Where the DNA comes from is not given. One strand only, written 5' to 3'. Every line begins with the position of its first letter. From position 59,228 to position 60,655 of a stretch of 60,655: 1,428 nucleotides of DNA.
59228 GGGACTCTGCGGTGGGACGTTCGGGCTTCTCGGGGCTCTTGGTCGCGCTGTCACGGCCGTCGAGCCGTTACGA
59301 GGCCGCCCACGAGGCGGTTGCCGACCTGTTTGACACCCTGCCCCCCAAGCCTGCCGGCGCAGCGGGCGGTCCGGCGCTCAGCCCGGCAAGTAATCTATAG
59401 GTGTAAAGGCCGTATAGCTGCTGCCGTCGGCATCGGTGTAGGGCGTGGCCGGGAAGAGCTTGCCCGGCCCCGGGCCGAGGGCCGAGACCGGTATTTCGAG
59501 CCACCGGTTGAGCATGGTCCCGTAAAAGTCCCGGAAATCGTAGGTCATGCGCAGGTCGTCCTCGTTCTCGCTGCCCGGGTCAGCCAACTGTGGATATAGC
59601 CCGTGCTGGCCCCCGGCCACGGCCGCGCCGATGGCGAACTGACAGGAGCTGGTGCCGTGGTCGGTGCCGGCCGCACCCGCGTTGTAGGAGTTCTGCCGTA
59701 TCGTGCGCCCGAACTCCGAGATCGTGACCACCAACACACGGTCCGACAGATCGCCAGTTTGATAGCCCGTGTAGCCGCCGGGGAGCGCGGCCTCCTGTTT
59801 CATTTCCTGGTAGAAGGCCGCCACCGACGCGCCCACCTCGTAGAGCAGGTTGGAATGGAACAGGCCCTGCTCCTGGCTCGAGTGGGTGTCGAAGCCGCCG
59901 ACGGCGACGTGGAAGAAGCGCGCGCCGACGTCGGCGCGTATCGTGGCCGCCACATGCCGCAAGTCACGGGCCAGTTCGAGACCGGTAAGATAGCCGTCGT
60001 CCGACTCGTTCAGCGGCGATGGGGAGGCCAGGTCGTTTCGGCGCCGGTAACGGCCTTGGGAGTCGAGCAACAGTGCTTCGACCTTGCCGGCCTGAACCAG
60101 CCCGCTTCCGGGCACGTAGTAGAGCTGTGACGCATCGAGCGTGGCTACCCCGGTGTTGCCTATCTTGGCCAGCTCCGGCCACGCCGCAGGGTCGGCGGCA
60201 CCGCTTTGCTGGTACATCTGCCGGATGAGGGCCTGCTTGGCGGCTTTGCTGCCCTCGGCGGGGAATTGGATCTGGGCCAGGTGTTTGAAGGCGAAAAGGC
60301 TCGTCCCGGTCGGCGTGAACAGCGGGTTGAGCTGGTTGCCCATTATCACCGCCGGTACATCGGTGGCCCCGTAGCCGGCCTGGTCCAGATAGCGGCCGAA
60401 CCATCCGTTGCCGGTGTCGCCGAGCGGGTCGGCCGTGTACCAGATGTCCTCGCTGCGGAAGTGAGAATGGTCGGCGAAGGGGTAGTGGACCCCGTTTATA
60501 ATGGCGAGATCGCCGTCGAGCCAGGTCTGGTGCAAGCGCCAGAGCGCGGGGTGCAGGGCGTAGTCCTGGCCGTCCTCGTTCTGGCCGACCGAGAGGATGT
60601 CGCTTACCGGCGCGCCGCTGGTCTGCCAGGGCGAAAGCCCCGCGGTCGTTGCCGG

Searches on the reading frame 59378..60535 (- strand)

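Call 9: search_protein_families(library=pfam, proteins=[window:59378-60535:-], max_evalue=0.001)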
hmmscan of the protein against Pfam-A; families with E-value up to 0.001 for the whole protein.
window:59378-60535:- (385 aa): 1 family
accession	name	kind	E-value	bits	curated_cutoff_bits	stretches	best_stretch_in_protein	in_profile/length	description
PF07394.17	DUF1501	-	1.5e-19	70.9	27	1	196-342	235-358/390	Protein of unknown function (DUF1501)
